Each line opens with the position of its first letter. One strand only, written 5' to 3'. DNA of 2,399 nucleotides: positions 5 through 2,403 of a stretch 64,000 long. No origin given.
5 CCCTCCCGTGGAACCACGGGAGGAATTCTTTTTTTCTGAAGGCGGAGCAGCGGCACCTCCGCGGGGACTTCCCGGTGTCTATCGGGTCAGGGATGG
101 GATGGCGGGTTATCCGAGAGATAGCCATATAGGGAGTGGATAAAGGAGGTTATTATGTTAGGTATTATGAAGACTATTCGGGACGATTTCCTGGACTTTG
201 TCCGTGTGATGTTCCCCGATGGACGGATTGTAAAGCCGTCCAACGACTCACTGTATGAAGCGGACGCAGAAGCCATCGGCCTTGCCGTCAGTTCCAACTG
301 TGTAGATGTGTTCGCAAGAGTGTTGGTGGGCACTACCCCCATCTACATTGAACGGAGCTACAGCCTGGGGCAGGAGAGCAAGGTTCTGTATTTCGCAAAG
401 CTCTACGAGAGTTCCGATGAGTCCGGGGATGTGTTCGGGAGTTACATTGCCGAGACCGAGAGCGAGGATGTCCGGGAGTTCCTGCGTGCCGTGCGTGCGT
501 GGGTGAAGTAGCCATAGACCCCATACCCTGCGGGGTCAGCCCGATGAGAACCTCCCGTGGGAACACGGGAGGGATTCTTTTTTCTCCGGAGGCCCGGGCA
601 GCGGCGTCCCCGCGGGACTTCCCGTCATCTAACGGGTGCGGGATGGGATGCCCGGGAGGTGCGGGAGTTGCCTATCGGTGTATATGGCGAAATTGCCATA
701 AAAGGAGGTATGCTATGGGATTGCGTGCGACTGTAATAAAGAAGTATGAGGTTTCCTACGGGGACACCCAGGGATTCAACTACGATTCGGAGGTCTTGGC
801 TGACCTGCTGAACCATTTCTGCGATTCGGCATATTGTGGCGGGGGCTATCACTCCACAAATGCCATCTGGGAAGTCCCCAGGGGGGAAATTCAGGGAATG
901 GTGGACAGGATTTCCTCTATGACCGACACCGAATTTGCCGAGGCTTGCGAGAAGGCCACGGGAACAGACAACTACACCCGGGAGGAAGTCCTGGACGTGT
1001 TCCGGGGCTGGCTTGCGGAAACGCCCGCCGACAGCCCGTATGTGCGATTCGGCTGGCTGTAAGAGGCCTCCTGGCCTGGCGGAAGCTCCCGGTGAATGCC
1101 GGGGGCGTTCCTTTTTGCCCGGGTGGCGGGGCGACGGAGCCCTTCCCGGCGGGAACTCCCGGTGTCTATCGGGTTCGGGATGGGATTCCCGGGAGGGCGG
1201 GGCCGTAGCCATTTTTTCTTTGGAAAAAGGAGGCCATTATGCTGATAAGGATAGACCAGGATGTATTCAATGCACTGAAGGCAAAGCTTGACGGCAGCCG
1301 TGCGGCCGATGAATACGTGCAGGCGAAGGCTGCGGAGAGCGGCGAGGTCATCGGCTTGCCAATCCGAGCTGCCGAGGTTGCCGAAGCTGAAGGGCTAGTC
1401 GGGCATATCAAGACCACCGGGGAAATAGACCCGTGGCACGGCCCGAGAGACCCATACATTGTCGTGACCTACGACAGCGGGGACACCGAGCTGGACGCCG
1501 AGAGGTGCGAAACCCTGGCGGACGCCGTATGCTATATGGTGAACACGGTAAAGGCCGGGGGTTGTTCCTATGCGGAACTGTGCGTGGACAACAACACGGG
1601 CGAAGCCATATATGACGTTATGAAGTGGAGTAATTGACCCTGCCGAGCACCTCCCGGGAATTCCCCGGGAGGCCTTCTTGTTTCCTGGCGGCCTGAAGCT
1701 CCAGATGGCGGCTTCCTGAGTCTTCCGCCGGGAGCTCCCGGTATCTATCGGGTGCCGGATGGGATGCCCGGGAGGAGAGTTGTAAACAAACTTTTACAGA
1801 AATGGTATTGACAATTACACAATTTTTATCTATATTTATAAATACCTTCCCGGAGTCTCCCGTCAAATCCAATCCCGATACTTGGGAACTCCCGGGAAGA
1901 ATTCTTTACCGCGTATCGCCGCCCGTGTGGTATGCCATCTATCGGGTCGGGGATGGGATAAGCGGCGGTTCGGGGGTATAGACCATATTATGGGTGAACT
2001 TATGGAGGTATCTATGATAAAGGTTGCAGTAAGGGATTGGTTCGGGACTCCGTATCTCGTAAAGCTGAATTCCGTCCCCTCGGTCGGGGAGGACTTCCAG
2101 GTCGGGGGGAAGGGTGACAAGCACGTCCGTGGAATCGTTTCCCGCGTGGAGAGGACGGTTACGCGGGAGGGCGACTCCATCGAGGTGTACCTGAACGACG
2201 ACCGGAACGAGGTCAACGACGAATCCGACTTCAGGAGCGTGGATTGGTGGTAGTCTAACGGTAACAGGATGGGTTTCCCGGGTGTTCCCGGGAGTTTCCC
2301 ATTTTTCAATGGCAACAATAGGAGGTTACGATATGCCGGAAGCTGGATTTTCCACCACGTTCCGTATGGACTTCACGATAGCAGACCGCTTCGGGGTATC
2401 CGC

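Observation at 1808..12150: Two near-perfect sigma70 promoters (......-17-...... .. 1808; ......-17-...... at 12096), the second driving the methyltransferase paralog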

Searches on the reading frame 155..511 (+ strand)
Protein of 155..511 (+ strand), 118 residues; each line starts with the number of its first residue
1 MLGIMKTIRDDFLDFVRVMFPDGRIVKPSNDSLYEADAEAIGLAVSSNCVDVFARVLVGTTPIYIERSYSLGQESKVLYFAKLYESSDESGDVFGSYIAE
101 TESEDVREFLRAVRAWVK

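Call 59: search_protein_families(library=pfam, alignment_id=A4, max_evalue=0.01)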
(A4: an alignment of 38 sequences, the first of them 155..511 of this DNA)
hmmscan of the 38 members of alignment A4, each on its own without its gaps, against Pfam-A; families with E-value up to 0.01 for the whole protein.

A. member 1, window:155-511:+ (118 aa): 0 families

B. families by the number of members that match (of 38 scanned): 4 families
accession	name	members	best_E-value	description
PF04002.20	RadC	1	2.9e-29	RadC-like JAB domain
PF04026.17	SpoVG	1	3.6e-15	SpoVG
PF02987.21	LEA_4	1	3.3e-05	Late embryogenesis abundant protein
PF24485.1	zf-C2H2_DHX34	1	0.0074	DHX34-like, C2H2-type zinc finger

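Call 60: find_encoding_contigs(protein=window:155-511:+, flank=10000, max_places=3)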
Protein window:155-511:+ (118 aa): 3 contigs read that carry it; 3 places shown.
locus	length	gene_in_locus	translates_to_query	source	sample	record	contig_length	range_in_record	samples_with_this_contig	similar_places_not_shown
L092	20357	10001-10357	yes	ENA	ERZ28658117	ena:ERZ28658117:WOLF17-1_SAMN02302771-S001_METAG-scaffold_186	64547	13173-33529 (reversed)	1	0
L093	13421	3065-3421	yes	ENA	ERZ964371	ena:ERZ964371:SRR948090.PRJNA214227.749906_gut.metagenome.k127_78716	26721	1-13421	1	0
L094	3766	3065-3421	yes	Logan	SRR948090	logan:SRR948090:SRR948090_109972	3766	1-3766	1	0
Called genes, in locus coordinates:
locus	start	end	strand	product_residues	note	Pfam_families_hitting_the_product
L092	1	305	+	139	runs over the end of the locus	-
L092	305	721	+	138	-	-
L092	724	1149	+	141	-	-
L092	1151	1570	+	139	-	-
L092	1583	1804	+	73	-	-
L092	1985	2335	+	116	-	-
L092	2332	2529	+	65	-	-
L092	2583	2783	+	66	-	-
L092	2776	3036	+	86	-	-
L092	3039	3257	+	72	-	-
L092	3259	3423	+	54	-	-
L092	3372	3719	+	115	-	-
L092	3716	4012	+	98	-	-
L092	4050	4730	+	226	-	-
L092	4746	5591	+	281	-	PF09603:Fib_succ_major (weak)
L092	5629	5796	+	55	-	-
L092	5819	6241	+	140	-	-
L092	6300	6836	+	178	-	PF00583:Acetyltransf_1, PF13673:Acetyltransf_10, PF13508:Acetyltransf_7, PF08445:FR47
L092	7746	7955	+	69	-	-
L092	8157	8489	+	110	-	-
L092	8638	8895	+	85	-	PF26096:DUF8033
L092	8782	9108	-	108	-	-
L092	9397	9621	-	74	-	-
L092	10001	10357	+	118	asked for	-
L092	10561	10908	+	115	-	-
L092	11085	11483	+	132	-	-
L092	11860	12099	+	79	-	-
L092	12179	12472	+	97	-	-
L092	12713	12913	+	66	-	-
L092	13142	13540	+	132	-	-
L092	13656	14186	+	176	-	-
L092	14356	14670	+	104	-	-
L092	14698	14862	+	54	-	-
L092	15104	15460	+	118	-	-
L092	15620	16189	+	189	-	-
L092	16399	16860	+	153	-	-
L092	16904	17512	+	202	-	-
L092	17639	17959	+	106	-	-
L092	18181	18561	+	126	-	-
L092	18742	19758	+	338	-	PF13651:EcoRI_methylase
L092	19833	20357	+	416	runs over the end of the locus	PF03235:GmrSD_N, PF01844:HNH (weak)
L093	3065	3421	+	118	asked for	-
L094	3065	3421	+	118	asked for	-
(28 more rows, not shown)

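Call 108: find_homologous_proteins(query=L092:4746-5591:+, max_evalue=0.00001)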
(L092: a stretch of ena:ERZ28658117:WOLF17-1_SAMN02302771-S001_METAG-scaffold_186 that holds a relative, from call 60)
Query L092:4746-5591:+ (281 aa): 7 proteins with E <= 0.00001 among 1195 candidates.
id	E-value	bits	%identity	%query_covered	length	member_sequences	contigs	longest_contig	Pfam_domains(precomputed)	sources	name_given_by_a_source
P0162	7.7e-186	634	100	100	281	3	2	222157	PF09603.16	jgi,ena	-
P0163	3.8e-162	556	79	99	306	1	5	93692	PF09603.16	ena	-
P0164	2.8e-159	547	87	99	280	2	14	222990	PF09603.16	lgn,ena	-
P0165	3.6e-152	523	84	99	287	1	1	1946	PF09603.16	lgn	-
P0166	4.4e-145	500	81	99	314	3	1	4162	PF09603.16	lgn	-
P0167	4.0e-144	497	80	99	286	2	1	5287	PF09603.16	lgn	-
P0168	3.5e-60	222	95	39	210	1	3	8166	-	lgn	-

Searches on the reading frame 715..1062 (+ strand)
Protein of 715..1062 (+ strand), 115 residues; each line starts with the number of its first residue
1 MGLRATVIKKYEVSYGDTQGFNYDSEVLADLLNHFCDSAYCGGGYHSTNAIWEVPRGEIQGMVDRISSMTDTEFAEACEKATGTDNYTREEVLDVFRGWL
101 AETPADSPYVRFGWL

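Call 88: find_homologous_proteins(query=window:715-1062:+, max_evalue=0.00001)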
Query window:715-1062:+ (115 aa): 41 proteins with E <= 0.00001 among 43 candidates.
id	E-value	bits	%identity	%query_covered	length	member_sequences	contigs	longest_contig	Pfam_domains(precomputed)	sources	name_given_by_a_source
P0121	1.8e-74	265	100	100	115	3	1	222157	-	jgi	-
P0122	2.3e-68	246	94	100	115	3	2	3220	-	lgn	-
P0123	2.4e-67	242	92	100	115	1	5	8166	-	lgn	-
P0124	4.6e-65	235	90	100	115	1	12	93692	-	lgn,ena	-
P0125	4.2e-58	212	82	100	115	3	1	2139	-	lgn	-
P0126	3.5e-35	138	59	100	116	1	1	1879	-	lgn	-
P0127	2.0e-32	130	58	100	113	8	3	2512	-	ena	-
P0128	1.4e-31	127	56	100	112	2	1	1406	-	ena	-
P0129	1.0e-29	121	52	100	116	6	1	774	-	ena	-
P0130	3.7e-29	119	52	100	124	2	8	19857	-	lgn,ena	-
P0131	7.9e-29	118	51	100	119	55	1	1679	-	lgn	-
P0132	8.2e-29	118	50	100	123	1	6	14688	-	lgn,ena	-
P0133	1.3e-28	117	48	100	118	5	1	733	-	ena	-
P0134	2.1e-28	117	50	100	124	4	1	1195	-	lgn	-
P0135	4.7e-28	115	49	100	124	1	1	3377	-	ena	-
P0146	1.2e-26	111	48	100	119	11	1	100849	-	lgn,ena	-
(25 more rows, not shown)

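Call 89: find_encoding_contigs(protein=P0124, flank=5000, max_places=6)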
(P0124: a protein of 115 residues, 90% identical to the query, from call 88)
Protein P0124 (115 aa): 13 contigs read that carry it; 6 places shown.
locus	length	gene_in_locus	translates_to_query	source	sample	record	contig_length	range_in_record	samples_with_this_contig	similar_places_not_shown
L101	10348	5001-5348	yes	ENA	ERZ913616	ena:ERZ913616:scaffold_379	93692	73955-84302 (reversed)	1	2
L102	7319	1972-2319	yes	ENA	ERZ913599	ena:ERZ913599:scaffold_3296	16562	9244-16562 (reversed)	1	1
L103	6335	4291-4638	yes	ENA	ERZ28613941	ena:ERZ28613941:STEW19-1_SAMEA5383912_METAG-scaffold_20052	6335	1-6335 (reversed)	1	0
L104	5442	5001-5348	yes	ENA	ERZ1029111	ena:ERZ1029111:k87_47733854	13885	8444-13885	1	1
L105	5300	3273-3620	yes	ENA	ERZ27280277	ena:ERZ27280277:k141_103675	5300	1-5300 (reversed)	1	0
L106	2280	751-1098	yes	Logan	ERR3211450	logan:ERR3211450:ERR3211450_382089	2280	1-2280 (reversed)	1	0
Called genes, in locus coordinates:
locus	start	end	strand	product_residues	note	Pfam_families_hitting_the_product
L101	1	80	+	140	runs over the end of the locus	-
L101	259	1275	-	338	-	PF01541:GIY-YIG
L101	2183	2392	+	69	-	-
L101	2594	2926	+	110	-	-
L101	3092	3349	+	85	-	PF26096:DUF8033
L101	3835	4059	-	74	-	-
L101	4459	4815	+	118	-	-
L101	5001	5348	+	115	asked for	-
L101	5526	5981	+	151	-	-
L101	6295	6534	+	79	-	-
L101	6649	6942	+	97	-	-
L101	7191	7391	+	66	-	-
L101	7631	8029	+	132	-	-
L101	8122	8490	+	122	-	-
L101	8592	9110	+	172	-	-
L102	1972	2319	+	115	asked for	-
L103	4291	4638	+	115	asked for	-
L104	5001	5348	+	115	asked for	-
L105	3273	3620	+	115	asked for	-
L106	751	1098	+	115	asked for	-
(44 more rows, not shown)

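Call 90: find_encoding_contigs(protein=P0123, flank=5000, max_places=4)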
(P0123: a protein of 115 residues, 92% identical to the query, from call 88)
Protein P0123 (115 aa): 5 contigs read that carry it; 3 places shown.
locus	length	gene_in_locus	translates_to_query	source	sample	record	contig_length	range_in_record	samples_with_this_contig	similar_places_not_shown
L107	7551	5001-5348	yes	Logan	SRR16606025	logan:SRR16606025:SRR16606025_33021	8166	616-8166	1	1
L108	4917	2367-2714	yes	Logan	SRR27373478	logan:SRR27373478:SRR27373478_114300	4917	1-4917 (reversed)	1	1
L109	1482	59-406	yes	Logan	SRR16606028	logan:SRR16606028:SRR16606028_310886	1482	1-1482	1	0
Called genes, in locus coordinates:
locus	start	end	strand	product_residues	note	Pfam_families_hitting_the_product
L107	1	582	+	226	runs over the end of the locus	-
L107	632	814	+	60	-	-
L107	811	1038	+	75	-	-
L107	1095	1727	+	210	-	-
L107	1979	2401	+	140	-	-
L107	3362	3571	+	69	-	-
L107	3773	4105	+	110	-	-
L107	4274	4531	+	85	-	PF26096:DUF8033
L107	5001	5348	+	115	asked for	-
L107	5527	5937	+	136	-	-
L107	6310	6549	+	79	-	-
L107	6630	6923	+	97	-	-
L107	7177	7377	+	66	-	-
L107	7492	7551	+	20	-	?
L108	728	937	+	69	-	-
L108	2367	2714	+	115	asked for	-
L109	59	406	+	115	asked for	-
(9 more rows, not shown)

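Call 96: find_encoding_contigs(protein=P0146, flank=10000, max_places=2)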
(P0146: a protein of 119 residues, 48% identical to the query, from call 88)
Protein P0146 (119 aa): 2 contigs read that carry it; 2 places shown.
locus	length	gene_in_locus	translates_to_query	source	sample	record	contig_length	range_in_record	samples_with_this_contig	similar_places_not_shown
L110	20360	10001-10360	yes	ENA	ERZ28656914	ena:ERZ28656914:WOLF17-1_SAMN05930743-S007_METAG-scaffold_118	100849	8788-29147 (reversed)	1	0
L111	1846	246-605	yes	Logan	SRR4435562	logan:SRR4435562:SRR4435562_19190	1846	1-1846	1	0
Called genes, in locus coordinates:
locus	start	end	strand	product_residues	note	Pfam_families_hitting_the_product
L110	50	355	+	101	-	-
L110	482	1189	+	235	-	PF10263:SprT-like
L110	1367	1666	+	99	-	-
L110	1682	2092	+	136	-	-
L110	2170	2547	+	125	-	-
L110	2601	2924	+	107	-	-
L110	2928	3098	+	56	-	-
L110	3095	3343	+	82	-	-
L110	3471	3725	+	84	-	-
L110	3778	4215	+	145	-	-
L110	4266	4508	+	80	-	-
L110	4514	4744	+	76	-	-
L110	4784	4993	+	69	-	-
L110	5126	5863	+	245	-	-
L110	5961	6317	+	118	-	-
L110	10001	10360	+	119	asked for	-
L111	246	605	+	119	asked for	-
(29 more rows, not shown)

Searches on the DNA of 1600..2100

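Call 31: search_rna_families(source=window, start=1600, end=2100, threshold=evalue, max_evalue=5)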
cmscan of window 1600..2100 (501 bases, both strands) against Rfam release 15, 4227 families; matches with E-value up to 5: 3.
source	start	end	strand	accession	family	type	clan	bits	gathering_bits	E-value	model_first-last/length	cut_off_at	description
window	1650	1717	+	RF01056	Magnesium-II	Cis-reg; riboswitch;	-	14.8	40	2.3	1-115/115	no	Magnesium riboswitch aptamer (Magnesium responsive RNA element)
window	1600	1679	+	RF00534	SgrS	Gene; antisense;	-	12.5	37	0.38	163-232/232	5'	SgrS RNA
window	1623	1649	+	RF02089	CLRN1-AS1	Gene; lncRNA;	-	10.5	48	4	53-79/79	no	CLRN1 antisense RNA 1 conserved region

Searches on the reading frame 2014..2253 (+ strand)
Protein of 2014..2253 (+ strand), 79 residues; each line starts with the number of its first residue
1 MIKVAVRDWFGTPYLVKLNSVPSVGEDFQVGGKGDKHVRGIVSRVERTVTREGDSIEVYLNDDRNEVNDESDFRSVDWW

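Call 77: search_protein_families(library=ncbifam, proteins=[window:2014-2253:+], max_evalue=0.01)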
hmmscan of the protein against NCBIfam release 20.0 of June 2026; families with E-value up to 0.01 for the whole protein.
window:2014-2253:+ (79 aa): 0 families
